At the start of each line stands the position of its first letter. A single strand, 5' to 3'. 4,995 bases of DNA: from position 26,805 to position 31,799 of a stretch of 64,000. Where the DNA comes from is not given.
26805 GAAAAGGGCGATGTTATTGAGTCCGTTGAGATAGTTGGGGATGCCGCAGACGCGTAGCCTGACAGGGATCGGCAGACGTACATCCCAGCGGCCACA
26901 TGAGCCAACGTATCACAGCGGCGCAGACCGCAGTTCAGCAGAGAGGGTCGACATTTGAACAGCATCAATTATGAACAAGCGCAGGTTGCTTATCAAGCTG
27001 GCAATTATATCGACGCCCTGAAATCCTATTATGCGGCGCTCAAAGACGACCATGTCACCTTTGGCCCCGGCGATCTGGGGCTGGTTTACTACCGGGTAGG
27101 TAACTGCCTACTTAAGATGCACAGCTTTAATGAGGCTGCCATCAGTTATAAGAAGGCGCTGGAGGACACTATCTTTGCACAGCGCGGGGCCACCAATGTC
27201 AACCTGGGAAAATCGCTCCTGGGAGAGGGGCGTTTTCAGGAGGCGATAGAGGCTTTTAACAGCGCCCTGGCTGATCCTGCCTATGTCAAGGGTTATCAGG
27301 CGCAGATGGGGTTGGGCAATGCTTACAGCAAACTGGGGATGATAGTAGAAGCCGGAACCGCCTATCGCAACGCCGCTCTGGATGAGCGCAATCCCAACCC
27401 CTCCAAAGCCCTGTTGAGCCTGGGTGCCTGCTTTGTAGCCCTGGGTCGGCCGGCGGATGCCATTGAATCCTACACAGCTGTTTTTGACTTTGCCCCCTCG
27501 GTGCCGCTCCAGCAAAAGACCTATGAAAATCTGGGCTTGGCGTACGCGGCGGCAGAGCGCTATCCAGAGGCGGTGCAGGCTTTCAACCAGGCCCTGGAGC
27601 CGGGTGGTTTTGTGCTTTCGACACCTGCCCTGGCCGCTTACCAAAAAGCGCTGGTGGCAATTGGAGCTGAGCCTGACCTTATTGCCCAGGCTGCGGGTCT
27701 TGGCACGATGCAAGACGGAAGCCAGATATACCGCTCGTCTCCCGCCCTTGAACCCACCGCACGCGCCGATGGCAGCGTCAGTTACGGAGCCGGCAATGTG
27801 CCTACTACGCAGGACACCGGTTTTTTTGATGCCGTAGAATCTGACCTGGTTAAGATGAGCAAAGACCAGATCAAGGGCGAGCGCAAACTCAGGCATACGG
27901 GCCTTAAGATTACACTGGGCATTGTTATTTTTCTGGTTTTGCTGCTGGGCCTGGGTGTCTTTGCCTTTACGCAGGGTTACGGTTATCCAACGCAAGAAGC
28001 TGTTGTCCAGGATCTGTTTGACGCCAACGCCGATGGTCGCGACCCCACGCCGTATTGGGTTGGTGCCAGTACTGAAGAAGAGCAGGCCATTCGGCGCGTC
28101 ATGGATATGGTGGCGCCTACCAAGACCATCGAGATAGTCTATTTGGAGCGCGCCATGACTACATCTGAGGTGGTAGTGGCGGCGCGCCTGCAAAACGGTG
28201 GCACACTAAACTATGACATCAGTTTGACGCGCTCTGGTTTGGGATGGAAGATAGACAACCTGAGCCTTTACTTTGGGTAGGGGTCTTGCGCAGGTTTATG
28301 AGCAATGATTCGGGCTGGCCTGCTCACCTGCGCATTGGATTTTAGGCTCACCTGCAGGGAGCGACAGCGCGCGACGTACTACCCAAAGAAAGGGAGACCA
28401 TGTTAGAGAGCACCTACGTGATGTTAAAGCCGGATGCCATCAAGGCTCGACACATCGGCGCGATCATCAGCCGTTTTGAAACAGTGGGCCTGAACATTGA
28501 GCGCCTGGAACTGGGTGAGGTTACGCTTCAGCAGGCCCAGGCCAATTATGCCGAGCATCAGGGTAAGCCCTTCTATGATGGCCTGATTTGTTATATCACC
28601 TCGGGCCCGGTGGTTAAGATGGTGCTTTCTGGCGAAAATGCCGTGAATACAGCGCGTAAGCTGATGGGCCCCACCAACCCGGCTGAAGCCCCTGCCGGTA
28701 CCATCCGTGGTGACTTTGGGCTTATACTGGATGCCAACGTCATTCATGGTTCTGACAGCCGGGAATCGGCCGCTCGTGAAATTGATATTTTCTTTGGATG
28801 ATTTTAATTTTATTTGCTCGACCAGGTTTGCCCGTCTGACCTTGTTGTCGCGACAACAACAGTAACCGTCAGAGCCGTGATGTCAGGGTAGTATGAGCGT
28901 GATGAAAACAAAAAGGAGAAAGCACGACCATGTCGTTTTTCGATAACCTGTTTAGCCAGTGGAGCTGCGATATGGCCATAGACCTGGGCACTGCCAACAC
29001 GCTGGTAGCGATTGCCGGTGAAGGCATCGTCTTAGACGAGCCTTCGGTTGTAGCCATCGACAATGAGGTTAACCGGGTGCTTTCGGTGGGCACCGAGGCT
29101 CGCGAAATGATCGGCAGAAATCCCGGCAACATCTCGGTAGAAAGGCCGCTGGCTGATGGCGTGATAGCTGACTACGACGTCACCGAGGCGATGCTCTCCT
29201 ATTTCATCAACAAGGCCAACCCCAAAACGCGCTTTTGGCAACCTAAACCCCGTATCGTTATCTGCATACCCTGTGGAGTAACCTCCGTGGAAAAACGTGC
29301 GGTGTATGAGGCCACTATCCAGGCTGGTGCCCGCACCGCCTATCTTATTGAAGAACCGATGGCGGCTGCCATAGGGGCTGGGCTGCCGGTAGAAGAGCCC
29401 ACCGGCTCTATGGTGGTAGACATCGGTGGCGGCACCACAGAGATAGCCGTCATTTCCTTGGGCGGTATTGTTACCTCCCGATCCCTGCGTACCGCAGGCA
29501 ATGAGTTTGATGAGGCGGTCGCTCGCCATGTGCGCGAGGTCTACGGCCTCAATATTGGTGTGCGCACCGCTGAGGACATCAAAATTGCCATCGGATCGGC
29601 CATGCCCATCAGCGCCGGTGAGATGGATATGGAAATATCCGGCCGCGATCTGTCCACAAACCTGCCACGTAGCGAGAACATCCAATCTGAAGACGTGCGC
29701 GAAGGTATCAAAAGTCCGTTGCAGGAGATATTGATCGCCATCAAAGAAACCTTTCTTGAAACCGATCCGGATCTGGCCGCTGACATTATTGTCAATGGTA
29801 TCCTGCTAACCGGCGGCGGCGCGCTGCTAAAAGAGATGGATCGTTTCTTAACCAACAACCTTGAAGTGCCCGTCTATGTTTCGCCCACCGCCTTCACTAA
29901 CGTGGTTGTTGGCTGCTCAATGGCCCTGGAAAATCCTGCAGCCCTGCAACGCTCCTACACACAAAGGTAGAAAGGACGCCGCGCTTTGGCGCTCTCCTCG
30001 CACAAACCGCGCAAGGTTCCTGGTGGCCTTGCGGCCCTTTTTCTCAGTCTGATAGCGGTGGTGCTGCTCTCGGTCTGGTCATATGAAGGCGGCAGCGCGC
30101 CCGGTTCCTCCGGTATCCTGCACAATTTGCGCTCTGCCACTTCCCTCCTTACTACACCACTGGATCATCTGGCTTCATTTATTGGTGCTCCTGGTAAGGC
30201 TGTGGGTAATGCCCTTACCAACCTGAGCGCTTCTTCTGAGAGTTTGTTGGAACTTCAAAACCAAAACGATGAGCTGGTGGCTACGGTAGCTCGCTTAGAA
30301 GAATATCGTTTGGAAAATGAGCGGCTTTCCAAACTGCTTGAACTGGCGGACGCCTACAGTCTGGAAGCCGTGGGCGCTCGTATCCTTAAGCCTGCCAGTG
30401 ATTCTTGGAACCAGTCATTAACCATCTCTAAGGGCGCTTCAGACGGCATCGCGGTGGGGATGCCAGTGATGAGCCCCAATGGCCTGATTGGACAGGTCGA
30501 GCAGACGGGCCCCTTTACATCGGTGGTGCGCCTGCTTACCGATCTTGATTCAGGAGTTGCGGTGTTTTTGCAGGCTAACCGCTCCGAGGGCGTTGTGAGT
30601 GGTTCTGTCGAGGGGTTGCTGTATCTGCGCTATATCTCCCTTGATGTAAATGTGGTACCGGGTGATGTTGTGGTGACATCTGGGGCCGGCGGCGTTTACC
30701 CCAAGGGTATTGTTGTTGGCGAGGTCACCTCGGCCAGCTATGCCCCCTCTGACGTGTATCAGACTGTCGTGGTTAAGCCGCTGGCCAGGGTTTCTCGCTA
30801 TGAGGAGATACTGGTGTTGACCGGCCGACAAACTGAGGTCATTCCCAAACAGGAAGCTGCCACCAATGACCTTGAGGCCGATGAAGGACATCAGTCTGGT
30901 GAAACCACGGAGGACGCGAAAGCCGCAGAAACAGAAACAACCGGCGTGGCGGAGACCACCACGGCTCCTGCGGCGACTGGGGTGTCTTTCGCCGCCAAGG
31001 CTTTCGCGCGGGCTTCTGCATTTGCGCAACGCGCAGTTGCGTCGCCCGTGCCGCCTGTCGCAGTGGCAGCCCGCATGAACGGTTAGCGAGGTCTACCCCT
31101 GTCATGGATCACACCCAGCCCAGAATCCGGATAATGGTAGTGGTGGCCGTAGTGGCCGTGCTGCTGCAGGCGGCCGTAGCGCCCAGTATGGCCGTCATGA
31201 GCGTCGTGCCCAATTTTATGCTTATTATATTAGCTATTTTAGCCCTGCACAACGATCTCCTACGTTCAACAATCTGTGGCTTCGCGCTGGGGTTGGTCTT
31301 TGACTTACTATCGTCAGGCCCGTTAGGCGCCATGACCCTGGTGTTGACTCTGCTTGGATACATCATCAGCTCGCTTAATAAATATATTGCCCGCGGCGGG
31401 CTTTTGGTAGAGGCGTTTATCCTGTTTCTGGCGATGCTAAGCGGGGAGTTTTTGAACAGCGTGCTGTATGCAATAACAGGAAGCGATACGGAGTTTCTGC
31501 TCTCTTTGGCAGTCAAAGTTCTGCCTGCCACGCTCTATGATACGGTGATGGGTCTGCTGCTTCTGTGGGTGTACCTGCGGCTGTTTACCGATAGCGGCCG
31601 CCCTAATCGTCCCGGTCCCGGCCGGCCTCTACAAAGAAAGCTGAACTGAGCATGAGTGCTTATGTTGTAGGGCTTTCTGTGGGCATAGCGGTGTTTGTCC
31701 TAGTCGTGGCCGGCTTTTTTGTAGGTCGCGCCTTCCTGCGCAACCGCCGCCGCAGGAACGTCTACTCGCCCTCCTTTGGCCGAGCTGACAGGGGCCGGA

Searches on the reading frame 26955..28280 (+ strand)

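Call 15: search_protein_families(library=pfam, proteins=[window:26955-28280:+], max_evalue=0.000001)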
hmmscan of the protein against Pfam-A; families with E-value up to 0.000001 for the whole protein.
window:26955-28280:+ (441 aa): 8 families
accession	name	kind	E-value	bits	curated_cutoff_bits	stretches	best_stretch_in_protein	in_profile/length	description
PF00515.34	TPR_1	-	9.6e-24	82.6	27.8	0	189-215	3-29/34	Tetratricopeptide repeat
PF07719.23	TPR_2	-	5.7e-21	73.3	27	0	189-215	3-29/34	Tetratricopeptide repeat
PF13424.12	TPR_12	-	4.6e-19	68.8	30.1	1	152-215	5-73/77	Tetratricopeptide repeat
PF13432.12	TPR_16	-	2.1e-15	57.3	32.7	0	83-148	2-64/65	Tetratricopeptide repeat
PF13181.12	TPR_8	-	3.1e-10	39.8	25.7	0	188-215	2-29/34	Tetratricopeptide repeat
PF13176.12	TPR_7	-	3.7e-09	36.4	27.9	0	190-215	2-27/36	Tetratricopeptide repeat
PF13428.12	TPR_14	-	9.1e-08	32.5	23.5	0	84-111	7-35/44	Tetratricopeptide repeat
PF14559.12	TPR_19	-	2.5e-07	31.4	25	0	88-147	1-59/68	Tetratricopeptide repeat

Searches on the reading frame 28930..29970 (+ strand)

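Call 15: search_protein_families(library=pfam, proteins=[window:28930-29970:+], max_evalue=0.000001)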
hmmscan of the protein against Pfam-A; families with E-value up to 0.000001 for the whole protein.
window:28930-29970:+ (346 aa): 4 families
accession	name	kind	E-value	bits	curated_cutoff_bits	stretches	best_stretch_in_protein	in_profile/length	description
PF06723.19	MreB_Mbl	-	4.2e-130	433.8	27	1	13-339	2-325/327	MreB/Mbl protein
PF14450.12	FtsA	-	3.2e-14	53.8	31.8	1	161-318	1-110/127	Cell division protein FtsA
PF00012.26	HSP70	-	2.6e-13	49.5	20.6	1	108-218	135-251/599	Hsp70 protein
PF00022.25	Actin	-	7.6e-11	41.7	27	1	17-203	9-189/410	Actin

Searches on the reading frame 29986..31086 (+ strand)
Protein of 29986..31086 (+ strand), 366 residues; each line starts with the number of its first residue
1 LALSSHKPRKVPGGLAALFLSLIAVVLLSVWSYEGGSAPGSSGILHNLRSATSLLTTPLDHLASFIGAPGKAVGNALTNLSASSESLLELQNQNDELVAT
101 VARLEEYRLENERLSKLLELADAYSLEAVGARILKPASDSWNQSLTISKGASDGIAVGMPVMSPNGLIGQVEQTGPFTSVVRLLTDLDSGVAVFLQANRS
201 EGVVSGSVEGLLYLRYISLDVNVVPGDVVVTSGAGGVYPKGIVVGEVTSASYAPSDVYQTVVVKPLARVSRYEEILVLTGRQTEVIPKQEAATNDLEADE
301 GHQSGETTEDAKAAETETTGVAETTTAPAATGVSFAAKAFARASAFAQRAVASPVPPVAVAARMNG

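Call 16: search_protein_families(library=pfam, proteins=[window:29986-31086:+], max_evalue=0.000001)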
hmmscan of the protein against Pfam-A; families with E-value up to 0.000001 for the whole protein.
window:29986-31086:+ (366 aa): 1 family
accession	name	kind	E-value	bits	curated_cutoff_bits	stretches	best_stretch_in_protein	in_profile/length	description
PF04085.20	MreC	-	1.3e-42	145.5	28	1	136-278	4-146/147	Rod shape-determining protein MreC, barrel core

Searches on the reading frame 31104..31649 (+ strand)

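Call 16: search_protein_families(library=pfam, proteins=[window:31104-31649:+], max_evalue=0.000001)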
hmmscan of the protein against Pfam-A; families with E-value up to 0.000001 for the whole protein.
window:31104-31649:+ (181 aa): 1 family
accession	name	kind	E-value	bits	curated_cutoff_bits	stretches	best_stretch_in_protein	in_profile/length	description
PF04093.17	MreD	-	8.5e-13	49.1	24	1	10-160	9-153/158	rod shape-determining protein MreD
